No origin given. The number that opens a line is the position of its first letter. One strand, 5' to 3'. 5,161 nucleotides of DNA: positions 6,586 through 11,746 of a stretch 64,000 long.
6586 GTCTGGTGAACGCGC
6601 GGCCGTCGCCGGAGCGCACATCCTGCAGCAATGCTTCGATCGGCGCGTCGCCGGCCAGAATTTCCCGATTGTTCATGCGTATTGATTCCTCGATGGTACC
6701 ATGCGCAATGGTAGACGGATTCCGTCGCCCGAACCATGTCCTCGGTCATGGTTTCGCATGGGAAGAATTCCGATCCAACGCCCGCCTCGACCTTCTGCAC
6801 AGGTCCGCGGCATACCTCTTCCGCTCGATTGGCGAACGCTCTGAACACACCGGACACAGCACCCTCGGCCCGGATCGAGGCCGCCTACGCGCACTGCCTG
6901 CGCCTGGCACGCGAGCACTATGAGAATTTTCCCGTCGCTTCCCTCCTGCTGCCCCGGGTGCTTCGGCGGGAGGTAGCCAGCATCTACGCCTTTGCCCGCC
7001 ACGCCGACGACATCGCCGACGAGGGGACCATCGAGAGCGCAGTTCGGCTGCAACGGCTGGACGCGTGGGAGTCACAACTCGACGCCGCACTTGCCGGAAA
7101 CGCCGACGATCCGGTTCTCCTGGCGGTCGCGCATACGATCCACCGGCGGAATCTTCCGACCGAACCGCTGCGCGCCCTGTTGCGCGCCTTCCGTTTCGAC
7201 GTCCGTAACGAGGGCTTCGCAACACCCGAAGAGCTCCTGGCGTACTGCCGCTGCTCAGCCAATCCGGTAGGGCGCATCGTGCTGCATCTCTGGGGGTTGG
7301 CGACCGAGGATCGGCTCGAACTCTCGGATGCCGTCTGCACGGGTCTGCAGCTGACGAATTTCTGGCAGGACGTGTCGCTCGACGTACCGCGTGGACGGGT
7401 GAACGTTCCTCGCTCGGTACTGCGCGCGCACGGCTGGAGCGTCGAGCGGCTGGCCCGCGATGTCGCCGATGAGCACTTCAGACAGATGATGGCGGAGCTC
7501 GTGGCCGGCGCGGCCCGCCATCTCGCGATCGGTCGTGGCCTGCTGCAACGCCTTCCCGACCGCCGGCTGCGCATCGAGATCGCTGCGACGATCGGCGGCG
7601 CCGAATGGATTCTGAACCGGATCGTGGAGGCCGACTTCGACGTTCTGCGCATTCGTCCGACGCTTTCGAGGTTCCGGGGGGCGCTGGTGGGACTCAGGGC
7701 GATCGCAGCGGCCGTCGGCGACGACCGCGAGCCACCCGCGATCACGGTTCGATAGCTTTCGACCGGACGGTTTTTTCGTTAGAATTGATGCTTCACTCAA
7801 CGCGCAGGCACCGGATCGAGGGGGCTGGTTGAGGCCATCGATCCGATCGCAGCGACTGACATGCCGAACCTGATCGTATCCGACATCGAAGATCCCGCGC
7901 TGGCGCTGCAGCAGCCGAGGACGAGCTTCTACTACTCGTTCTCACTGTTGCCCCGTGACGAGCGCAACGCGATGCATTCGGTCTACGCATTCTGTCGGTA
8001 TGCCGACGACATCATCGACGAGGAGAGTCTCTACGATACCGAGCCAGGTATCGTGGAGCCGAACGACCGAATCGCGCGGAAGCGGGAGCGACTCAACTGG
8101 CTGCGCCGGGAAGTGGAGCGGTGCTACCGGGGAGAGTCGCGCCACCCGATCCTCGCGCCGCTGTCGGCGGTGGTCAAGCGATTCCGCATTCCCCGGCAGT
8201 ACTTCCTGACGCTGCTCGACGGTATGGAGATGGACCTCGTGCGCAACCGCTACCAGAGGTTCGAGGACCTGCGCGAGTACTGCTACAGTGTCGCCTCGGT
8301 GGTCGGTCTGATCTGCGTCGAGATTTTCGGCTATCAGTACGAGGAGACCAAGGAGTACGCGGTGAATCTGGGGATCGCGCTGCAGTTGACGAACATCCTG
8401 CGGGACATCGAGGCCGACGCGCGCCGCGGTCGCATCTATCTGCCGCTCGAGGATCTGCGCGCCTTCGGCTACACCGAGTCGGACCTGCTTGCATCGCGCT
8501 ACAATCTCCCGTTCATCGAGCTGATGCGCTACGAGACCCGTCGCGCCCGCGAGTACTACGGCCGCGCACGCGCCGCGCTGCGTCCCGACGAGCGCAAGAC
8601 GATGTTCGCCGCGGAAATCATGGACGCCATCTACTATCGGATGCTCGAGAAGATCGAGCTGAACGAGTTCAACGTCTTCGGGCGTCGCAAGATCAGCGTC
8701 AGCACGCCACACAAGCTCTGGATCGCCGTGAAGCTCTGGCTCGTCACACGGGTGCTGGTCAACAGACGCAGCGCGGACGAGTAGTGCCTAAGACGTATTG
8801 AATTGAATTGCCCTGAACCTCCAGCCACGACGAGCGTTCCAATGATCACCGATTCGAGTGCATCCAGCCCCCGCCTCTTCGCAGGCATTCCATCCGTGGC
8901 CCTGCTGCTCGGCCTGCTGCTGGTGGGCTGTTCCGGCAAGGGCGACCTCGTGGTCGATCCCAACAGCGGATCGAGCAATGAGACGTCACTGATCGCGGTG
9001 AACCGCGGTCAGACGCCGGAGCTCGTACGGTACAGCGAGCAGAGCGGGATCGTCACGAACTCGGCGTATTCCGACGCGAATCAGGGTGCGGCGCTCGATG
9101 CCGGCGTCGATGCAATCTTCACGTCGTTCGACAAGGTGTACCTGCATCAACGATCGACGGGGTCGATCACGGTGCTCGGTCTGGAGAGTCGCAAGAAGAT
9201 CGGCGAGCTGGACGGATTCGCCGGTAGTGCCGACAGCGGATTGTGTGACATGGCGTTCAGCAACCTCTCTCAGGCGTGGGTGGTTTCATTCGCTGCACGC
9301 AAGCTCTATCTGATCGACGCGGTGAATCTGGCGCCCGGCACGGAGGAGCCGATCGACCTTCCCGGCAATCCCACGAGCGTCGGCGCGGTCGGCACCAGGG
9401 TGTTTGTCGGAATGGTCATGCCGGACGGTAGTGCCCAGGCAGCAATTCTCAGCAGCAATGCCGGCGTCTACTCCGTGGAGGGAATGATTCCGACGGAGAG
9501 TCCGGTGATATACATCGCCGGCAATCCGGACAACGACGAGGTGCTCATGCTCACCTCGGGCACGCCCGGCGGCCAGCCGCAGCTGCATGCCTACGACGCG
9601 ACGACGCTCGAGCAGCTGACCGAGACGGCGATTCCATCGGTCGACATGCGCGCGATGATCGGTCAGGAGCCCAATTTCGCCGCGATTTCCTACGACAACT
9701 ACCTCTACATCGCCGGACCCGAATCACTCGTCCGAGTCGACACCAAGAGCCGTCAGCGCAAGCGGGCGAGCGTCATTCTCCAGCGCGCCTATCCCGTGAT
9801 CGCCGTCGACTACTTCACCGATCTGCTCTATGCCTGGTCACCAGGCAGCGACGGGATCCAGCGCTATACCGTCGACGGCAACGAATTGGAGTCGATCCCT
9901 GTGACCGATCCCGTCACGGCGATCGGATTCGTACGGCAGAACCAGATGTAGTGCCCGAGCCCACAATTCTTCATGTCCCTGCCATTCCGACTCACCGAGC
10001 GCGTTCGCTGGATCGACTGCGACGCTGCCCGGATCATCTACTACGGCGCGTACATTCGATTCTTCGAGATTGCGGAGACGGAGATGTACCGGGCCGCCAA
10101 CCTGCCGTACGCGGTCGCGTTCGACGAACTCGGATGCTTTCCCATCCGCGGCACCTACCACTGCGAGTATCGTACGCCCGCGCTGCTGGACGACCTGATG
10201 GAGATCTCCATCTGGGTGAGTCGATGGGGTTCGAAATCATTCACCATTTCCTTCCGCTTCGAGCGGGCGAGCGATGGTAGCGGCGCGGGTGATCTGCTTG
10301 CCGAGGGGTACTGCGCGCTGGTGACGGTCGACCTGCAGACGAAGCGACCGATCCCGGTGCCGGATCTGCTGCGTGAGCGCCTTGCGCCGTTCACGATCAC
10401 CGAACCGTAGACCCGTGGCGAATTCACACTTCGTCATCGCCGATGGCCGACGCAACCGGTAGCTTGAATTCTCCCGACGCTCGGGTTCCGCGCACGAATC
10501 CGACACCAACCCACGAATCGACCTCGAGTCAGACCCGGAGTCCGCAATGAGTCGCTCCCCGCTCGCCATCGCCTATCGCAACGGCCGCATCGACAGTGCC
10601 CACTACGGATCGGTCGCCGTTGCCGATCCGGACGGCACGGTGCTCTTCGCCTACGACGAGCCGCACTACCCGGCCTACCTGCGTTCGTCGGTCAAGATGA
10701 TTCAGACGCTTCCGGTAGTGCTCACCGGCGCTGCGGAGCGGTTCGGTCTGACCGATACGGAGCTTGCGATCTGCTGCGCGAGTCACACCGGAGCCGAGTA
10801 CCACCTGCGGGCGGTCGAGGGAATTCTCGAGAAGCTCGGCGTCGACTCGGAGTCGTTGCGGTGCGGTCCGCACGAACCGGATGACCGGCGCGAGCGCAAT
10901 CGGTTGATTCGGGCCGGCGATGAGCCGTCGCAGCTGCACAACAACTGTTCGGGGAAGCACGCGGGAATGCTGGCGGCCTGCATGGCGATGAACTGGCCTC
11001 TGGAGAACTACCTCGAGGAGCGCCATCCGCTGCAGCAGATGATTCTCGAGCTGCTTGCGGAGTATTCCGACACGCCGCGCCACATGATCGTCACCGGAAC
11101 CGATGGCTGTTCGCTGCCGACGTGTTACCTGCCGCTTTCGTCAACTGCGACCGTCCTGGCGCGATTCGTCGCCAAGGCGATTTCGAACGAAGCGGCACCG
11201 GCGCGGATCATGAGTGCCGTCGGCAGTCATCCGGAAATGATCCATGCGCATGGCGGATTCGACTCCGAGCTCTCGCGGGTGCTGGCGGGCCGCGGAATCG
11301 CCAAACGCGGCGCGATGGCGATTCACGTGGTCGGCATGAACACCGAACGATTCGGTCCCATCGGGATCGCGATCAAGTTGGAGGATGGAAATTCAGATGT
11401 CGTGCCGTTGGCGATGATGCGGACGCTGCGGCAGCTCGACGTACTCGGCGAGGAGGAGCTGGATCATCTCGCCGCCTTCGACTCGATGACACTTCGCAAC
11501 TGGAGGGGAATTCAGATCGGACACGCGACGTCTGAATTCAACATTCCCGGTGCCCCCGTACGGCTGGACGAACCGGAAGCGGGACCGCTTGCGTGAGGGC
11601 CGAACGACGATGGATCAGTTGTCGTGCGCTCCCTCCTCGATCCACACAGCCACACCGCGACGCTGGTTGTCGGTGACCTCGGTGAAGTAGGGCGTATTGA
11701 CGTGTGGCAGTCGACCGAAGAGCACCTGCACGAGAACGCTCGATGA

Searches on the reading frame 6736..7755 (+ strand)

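Call 68: search_protein_families(library=pfam, proteins=[window:6736-7755:+], max_evalue=0.00001)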
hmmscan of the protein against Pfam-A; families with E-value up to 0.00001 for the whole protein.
window:6736-7755:+ (339 aa): 1 family
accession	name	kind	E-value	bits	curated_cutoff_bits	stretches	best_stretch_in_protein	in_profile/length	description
PF00494.24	SQS_PSY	-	3.8e-67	227.2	26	1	59-314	2-263/263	Squalene/phytoene synthase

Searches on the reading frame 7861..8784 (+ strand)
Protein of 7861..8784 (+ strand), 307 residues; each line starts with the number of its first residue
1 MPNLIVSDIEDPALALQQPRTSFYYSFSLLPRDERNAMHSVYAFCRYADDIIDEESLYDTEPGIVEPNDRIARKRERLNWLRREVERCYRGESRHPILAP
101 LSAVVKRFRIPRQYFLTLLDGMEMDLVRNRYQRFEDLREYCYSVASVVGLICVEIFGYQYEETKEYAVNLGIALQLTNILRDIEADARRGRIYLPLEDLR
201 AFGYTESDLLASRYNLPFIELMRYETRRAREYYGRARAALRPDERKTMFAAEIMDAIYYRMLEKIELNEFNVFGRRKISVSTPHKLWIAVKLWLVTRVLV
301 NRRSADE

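Call 68: search_protein_families(library=pfam, proteins=[window:7861-8784:+], max_evalue=0.00001)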
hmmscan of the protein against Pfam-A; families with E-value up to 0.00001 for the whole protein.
window:7861-8784:+ (307 aa): 1 family
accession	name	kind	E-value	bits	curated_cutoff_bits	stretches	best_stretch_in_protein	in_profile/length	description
PF00494.24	SQS_PSY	-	7.3e-77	259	26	1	18-280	3-259/263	Squalene/phytoene synthase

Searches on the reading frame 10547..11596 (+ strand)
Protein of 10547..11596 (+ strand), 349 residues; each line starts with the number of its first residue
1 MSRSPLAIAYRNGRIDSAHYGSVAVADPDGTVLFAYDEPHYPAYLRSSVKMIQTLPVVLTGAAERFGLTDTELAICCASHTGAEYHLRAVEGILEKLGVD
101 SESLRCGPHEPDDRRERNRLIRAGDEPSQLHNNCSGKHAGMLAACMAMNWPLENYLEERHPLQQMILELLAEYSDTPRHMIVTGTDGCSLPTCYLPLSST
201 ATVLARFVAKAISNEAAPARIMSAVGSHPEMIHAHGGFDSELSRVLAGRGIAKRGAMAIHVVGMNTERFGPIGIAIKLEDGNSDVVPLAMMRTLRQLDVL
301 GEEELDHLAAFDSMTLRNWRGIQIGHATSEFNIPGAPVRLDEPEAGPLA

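Call 68: search_protein_families(library=pfam, proteins=[window:10547-11596:+], max_evalue=0.00001)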
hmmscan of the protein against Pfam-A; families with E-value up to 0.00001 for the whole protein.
window:10547-11596:+ (349 aa): 1 family
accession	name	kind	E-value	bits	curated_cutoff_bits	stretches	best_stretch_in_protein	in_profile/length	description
PF06089.17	Asparaginase_II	-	3.1e-105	352.1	25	1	9-327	3-320/322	L-asparaginase II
